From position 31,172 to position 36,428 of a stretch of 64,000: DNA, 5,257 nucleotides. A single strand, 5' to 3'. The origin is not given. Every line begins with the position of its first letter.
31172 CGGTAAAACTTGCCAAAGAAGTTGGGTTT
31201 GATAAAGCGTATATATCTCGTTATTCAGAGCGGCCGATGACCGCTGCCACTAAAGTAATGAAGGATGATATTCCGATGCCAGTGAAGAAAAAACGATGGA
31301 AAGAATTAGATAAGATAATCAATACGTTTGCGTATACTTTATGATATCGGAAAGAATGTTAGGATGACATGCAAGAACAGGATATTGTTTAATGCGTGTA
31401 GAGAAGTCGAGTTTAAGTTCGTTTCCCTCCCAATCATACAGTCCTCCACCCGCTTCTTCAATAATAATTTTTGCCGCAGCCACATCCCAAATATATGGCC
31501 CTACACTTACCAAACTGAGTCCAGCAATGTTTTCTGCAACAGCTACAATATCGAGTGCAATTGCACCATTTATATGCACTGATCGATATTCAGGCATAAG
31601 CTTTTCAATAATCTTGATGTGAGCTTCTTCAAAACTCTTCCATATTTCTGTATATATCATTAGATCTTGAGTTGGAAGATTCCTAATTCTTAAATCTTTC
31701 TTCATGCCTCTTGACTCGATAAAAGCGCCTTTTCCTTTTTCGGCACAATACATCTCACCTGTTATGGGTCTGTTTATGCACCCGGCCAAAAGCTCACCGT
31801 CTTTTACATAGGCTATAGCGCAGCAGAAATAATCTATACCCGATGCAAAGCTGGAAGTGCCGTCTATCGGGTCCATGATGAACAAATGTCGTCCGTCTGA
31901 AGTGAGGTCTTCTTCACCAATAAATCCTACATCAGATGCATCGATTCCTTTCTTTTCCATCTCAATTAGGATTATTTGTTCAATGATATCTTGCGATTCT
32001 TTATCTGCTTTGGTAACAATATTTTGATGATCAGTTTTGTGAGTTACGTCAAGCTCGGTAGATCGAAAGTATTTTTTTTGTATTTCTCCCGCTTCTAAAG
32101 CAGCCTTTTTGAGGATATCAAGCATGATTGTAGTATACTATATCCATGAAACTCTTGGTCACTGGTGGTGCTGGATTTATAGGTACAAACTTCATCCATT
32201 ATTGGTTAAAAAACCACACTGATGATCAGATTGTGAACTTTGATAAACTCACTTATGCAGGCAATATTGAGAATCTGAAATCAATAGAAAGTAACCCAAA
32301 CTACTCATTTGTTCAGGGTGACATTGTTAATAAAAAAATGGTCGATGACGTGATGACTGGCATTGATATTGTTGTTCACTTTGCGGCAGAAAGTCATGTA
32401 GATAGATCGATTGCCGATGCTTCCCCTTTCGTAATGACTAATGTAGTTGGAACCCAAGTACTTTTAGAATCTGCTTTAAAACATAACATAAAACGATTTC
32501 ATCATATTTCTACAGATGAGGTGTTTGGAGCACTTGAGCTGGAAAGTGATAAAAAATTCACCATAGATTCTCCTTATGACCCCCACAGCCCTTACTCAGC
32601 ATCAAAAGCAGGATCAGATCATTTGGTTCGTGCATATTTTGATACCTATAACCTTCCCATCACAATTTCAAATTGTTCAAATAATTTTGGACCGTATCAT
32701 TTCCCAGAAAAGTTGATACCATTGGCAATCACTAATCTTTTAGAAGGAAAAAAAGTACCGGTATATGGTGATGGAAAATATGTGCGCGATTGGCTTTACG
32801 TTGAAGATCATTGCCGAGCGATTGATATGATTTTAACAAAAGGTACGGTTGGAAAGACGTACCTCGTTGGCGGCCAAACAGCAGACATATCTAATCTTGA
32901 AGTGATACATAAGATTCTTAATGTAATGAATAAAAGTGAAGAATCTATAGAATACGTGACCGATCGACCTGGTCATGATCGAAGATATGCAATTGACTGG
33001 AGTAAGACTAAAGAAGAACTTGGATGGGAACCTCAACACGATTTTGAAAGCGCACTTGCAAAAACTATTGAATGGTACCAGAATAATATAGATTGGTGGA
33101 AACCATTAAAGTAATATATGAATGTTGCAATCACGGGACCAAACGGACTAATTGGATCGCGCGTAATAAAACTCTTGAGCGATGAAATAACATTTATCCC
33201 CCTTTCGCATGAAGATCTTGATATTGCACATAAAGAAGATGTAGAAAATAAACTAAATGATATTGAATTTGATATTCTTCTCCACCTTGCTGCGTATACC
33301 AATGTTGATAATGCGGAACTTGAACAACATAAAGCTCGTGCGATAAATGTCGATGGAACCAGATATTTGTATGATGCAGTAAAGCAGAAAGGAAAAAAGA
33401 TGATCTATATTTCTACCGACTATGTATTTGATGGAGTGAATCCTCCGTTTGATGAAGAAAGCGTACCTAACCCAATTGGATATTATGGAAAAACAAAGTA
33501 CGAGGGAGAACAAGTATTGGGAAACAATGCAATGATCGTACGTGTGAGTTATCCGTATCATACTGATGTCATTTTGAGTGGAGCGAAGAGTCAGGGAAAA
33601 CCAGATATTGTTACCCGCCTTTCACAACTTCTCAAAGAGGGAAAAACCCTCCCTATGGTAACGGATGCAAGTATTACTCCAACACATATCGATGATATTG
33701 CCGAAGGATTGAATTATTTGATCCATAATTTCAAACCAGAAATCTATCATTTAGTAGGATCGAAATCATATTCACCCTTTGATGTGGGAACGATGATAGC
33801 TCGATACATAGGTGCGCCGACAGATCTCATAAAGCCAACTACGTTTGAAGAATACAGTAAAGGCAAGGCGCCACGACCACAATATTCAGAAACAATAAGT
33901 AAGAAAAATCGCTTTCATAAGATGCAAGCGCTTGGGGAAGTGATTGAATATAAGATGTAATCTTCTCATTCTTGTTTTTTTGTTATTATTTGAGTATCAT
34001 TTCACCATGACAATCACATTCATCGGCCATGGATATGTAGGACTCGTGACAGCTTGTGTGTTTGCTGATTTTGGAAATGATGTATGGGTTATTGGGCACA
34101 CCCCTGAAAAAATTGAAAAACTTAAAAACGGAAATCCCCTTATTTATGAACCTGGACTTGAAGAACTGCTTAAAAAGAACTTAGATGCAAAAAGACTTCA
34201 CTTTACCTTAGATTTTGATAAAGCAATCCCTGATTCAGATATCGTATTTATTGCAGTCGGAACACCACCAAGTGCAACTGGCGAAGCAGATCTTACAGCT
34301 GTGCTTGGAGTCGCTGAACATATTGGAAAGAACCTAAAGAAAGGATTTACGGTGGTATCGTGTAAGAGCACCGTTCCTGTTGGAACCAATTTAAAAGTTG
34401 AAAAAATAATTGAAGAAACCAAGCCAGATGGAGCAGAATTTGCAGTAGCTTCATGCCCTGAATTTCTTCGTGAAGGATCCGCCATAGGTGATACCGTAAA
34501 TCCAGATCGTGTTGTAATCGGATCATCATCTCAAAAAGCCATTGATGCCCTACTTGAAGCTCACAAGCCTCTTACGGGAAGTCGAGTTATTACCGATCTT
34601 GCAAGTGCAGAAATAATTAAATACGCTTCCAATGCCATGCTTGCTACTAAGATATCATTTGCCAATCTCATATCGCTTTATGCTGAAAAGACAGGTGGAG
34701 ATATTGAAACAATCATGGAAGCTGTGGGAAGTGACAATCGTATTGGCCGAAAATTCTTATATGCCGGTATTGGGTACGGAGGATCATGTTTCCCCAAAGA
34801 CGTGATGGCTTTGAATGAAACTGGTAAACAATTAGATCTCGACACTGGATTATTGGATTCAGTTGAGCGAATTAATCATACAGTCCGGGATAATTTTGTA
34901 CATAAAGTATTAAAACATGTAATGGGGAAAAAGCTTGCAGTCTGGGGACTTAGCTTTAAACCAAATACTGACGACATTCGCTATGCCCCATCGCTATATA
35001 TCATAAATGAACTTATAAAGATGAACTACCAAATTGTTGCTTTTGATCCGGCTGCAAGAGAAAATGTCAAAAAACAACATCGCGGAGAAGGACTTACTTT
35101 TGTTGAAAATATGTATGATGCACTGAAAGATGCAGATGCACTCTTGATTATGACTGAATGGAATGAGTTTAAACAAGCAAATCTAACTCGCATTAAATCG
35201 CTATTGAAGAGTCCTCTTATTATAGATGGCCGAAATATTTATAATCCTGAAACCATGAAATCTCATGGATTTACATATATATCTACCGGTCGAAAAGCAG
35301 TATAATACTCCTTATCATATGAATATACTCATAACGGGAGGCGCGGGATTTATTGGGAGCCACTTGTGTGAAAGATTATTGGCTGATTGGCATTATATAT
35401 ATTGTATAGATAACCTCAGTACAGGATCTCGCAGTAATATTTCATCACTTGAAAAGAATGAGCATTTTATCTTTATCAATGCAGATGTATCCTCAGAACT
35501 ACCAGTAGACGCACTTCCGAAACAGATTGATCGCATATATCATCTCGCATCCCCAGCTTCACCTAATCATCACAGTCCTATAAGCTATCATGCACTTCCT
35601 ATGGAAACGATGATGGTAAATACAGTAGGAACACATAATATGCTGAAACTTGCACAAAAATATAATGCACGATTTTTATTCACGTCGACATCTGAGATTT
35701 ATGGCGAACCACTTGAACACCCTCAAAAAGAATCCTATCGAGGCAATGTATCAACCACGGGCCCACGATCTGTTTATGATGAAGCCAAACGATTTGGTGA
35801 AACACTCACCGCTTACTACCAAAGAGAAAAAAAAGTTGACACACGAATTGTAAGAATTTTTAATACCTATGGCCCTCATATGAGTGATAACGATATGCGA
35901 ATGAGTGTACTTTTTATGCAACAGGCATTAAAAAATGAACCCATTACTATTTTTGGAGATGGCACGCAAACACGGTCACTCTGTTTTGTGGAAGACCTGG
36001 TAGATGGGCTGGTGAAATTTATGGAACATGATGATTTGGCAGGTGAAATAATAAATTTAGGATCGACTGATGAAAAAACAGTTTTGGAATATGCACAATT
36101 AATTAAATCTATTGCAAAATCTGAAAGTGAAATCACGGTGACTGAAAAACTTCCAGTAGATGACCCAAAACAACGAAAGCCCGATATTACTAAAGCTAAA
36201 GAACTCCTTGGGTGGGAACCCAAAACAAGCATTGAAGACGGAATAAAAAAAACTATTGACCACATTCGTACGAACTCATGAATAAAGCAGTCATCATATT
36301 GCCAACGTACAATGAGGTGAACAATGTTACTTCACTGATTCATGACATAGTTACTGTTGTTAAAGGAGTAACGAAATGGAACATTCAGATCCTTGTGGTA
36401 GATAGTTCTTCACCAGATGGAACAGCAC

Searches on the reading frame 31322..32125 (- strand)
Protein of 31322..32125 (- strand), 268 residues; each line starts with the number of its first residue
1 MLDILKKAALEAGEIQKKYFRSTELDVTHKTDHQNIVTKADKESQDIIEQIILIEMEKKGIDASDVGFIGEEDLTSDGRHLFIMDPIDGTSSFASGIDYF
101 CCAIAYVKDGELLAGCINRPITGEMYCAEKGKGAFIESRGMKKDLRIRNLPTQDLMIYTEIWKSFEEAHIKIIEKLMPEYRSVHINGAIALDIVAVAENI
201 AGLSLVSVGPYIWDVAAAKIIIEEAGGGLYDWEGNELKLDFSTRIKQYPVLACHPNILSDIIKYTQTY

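Call 75: search_protein_families(library=pfam, proteins=[window:31322-32125:-], max_evalue=0.0001)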
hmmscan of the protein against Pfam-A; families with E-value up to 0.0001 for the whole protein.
window:31322-32125:- (268 aa): 1 family
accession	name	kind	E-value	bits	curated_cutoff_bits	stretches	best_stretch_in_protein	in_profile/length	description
PF00459.30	Inositol_P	-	1.8e-42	146.2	27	1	3-239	7-245/271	Inositol monophosphatase family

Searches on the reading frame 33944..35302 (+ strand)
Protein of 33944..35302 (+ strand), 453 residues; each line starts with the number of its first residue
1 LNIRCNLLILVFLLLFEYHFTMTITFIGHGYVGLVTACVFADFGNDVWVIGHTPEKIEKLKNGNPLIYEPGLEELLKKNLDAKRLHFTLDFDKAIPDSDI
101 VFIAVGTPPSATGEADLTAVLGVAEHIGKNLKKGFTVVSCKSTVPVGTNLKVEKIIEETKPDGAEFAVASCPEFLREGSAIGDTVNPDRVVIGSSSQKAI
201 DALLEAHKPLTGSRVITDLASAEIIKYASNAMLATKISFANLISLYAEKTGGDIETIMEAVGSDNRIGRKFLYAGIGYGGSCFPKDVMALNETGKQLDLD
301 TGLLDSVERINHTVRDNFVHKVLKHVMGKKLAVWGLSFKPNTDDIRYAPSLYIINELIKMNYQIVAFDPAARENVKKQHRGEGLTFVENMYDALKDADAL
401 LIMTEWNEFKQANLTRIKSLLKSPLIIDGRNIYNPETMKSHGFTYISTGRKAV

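Call 75: search_protein_families(library=pfam, proteins=[window:33944-35302:+], max_evalue=0.0001)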
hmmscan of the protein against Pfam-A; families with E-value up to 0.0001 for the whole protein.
window:33944-35302:+ (453 aa): 6 families
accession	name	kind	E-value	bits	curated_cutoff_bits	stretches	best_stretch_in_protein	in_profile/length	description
PF03721.20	UDPG_MGDP_dh_N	-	1.3e-59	201.4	27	1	22-201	1-182/187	UDP-glucose/GDP-mannose dehydrogenase family, NAD binding domain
PF03720.21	UDPG_MGDP_dh_C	-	2.7e-34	118.1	30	1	332-435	1-103/103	UDP-glucose/GDP-mannose dehydrogenase family, UDP binding domain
PF00984.24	UDPG_MGDP_dh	-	8.3e-33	112.8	25.4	1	221-312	2-93/94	UDP-glucose/GDP-mannose dehydrogenase family, central domain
PF01210.29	NAD_Gly3P_dh_N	-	8.8e-08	32.7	23.1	1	24-177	2-139/158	NAD-dependent glycerol-3-phosphate dehydrogenase N-terminus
PF00070.33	Pyr_redox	-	2.4e-05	25.2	22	0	24-54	2-32/82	Pyridine nucleotide-disulphide oxidoreductase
PF03807.23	F420_oxidored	-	4.6e-05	24.4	21.6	0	23-106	1-68/94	NADP oxidoreductase coenzyme F420-dependent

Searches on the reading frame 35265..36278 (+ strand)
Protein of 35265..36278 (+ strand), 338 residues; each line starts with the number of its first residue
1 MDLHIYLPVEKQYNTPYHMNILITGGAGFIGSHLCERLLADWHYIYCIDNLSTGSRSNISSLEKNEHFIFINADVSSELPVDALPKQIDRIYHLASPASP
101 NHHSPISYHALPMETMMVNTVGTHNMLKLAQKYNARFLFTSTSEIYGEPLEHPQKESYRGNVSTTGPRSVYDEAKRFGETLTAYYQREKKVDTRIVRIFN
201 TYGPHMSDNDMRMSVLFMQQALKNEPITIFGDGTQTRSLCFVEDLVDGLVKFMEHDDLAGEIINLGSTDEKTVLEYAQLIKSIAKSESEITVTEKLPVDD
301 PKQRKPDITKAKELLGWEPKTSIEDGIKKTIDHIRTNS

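Call 75: search_protein_families(library=pfam, proteins=[window:35265-36278:+], max_evalue=0.0001)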
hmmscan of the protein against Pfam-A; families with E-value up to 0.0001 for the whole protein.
window:35265-36278:+ (338 aa): 7 families
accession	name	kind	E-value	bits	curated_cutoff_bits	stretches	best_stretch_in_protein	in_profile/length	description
PF16363.11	GDP_Man_Dehyd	-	5.2e-54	184.4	27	1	22-330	1-332/332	GDP-mannose 4,6 dehydratase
PF01370.27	Epimerase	-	8.2e-53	179.7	20.9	1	21-266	1-240/240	NAD dependent epimerase/dehydratase family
PF07993.18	NAD_binding_4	-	1.6e-11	44.3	20.1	1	23-200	1-206/258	Male sterility protein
PF01073.25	3Beta_HSD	-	1.6e-11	44.2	22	1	22-247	1-223/280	3-beta hydroxysteroid dehydrogenase/isomerase family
PF04321.23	RmlD_sub_bind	-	5.8e-11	42.4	27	1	19-318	1-270/287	RmlD substrate binding domain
PF02719.21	Polysacc_synt_2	-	2.8e-08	33.8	20.2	1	21-142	1-128/293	Polysaccharide biosynthesis protein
PF00106.31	adh_short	-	6.9e-05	22.9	26.6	0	21-95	3-82/195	short chain dehydrogenase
